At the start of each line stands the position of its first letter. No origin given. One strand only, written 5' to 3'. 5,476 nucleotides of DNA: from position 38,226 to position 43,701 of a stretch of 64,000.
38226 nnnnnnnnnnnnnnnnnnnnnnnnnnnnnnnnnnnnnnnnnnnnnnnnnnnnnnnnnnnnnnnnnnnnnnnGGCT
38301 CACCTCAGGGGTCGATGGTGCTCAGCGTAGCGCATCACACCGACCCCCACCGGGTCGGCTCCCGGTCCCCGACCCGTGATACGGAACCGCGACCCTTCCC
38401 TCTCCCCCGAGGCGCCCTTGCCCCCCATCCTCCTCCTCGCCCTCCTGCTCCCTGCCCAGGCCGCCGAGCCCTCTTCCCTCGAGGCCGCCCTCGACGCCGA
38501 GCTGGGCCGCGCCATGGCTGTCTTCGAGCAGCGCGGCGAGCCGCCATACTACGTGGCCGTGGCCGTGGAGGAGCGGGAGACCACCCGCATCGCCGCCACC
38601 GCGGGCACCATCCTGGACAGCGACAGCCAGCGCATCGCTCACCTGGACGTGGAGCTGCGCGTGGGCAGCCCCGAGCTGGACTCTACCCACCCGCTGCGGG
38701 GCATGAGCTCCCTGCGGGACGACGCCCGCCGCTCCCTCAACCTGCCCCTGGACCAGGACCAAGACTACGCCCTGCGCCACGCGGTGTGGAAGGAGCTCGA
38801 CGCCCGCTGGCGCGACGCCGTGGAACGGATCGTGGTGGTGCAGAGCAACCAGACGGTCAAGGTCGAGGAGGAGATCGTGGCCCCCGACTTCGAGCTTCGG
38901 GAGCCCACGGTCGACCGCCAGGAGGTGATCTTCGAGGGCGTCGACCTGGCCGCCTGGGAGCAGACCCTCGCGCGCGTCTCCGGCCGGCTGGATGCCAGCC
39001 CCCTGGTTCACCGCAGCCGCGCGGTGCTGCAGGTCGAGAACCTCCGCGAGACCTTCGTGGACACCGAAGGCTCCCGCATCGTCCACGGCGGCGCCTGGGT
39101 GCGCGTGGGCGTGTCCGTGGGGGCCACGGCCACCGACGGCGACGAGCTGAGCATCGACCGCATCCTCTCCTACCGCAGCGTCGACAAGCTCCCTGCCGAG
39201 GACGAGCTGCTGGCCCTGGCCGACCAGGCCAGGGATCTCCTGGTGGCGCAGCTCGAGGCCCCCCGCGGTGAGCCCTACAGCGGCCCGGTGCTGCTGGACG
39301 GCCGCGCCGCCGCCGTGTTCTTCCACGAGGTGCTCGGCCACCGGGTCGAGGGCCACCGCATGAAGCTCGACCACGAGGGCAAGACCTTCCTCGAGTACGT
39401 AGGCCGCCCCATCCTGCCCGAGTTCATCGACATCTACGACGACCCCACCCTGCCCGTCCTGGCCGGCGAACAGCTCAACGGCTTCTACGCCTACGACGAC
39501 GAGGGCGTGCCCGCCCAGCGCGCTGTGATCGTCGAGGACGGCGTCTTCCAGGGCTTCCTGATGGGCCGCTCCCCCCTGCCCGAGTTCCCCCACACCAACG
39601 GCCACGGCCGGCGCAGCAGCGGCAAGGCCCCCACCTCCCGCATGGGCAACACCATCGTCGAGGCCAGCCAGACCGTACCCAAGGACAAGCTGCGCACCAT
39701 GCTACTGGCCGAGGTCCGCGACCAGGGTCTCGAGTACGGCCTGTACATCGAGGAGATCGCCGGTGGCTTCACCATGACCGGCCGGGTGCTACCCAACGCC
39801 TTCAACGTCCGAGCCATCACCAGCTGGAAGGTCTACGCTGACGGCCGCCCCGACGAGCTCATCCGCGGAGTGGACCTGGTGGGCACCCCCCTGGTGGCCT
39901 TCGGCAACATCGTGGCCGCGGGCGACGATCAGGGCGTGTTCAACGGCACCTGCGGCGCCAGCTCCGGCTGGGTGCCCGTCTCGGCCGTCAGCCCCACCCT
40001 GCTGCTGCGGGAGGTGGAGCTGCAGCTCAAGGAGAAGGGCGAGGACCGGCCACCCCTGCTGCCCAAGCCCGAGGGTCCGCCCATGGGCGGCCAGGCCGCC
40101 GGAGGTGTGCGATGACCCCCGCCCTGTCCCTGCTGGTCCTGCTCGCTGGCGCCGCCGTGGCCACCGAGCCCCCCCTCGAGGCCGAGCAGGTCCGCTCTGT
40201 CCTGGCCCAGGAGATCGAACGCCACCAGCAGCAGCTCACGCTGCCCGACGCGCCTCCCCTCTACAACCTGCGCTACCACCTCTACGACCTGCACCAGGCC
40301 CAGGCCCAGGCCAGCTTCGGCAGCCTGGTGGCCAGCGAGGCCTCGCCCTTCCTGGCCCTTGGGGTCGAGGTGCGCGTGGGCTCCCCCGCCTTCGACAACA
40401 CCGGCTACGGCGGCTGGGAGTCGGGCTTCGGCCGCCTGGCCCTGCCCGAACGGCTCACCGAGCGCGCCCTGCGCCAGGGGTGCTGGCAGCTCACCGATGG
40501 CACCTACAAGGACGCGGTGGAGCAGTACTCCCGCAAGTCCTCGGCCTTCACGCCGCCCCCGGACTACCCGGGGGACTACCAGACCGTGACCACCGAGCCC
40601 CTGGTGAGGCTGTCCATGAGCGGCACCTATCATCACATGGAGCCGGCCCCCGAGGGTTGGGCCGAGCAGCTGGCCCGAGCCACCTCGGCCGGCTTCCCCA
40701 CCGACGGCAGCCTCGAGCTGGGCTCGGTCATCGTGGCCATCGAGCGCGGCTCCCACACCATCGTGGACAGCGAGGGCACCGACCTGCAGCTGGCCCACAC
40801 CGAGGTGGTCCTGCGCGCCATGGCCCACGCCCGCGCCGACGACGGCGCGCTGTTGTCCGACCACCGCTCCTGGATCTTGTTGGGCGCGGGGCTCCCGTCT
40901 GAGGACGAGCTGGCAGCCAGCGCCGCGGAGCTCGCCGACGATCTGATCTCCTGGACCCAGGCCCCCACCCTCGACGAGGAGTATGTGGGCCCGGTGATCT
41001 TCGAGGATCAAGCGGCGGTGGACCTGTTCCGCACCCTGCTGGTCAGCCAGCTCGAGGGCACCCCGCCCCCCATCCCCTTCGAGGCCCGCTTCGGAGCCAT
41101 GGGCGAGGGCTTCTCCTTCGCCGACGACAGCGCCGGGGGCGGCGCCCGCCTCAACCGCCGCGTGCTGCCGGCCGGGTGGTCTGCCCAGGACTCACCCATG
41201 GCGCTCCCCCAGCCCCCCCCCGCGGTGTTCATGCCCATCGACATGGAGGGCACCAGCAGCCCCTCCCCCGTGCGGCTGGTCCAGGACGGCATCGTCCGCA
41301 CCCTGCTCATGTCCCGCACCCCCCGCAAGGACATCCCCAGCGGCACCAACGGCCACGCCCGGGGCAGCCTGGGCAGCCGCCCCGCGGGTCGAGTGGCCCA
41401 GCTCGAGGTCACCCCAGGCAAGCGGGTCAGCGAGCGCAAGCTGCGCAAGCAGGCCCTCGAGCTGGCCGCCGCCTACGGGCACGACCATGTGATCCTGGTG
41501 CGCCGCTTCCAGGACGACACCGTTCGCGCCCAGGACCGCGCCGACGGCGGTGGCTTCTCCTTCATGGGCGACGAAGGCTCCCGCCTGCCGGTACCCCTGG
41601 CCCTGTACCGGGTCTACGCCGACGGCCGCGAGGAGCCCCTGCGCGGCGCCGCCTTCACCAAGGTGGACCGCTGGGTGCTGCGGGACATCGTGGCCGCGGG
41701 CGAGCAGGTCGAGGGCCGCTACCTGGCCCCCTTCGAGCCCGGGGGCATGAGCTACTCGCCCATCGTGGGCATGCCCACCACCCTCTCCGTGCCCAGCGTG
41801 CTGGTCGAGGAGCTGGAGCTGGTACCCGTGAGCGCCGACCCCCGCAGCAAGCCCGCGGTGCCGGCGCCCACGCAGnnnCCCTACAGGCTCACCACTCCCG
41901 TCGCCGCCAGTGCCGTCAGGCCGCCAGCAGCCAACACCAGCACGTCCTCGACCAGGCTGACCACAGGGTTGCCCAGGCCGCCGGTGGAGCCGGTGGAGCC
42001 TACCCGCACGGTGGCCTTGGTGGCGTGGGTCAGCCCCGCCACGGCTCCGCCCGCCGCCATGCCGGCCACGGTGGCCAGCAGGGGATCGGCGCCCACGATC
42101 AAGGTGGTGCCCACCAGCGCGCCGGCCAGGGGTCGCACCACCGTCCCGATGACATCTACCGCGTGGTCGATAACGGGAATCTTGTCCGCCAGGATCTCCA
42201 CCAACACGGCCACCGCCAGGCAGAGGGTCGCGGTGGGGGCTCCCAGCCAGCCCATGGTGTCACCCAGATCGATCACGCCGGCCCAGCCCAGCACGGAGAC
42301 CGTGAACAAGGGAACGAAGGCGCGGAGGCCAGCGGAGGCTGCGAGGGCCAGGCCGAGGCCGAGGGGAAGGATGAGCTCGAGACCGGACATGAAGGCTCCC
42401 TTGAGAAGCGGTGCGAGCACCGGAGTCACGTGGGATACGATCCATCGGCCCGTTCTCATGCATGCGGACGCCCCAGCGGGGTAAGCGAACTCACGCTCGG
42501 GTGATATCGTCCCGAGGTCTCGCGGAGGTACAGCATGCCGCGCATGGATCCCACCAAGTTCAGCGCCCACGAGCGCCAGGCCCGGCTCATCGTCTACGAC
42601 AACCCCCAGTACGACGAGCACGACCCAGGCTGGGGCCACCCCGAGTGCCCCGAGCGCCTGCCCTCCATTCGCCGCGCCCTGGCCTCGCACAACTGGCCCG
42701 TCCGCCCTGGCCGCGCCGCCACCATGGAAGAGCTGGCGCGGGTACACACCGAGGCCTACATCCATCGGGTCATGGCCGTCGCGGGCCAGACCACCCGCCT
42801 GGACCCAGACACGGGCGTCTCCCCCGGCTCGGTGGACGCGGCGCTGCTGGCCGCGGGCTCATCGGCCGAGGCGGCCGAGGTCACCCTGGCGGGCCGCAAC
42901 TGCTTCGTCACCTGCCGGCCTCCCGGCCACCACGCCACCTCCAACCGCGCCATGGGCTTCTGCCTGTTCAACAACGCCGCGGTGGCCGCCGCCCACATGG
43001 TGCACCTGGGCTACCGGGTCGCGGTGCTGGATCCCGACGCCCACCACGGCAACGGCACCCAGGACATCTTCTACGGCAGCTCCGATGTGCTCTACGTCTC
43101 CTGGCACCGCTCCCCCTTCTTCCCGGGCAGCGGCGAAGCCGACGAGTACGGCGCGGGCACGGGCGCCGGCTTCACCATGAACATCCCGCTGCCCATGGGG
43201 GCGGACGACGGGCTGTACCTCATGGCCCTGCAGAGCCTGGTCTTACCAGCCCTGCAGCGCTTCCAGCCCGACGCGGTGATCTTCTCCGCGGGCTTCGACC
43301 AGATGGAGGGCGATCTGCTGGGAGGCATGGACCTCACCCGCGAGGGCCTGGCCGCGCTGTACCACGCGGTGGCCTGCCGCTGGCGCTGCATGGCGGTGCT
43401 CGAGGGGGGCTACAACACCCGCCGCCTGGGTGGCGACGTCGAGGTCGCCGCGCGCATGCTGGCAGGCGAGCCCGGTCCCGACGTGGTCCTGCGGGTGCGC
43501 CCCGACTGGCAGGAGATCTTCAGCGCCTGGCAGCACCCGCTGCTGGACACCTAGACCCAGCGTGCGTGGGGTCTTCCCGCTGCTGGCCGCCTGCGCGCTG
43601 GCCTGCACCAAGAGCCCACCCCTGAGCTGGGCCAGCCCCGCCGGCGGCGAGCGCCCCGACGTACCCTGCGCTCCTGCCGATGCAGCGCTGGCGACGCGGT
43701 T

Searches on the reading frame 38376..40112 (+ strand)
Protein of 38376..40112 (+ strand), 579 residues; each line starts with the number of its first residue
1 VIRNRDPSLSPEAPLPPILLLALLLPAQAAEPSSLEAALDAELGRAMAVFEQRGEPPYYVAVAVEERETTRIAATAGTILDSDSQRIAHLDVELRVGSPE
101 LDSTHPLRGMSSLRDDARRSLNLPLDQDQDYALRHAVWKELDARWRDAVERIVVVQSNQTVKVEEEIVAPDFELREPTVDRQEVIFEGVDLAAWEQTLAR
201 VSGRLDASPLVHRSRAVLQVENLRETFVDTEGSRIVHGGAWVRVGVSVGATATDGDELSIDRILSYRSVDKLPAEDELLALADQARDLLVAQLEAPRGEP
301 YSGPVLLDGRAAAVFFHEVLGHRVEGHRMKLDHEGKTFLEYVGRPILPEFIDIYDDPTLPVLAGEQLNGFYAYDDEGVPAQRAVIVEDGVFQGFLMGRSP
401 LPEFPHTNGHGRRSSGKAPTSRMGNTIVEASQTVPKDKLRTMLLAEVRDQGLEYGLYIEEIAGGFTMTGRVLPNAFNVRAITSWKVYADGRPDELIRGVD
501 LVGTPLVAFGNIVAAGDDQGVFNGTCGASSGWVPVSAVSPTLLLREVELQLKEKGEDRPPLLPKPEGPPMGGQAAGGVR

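Call 56: search_protein_families(library=pfam, proteins=[window:38376-40112:+], max_evalue=0.0001)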
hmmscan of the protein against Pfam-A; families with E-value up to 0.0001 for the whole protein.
window:38376-40112:+ (579 aa): 1 family
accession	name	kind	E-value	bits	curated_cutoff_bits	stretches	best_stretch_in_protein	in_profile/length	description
PF19289.4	PmbA_TldD_3rd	-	1.1e-31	110.1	22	1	304-548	5-217/220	PmbA/TldA metallopeptidase C-terminal domain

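Call 88: search_protein_families(library=ncbifam, proteins=[window:38376-40112:+], max_evalue=0.00001)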
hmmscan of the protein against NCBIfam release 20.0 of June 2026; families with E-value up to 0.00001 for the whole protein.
window:38376-40112:+ (579 aa): 2 families
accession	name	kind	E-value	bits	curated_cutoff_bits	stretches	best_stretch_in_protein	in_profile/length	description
NF040952.1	Arch_mtprotase_TldD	equivalog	1.4e-19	70.2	635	1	218-547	133-440/443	zinc metalloprotease TldD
NF008006.0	PRK10735.1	equivalog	4.4e-16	58.4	513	1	290-546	235-474/481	metalloprotease TldD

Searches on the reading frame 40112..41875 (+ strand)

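Call 56: search_protein_families(library=pfam, proteins=[window:40112-41875:+], max_evalue=0.0001)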
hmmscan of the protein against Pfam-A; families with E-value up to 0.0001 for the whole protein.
window:40112-41875:+ (588 aa): 1 family
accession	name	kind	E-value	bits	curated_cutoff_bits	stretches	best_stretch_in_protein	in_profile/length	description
PF19289.4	PmbA_TldD_3rd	-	3.5e-08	33.3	22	1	294-450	5-132/220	PmbA/TldA metallopeptidase C-terminal domain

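Call 88: search_protein_families(library=ncbifam, proteins=[window:40112-41875:+], max_evalue=0.00001)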
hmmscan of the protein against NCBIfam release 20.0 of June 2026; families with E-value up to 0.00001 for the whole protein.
window:40112-41875:+ (588 aa): 0 families

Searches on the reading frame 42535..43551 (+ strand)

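Call 56: search_protein_families(library=pfam, proteins=[window:42535-43551:+], max_evalue=0.0001)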
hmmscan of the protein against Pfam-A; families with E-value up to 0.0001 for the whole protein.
window:42535-43551:+ (339 aa): 1 family
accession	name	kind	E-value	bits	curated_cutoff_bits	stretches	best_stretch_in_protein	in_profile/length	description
PF00850.24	Hist_deacetyl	-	1.9e-81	274.1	27.9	1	35-305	1-294/298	Histone deacetylase domain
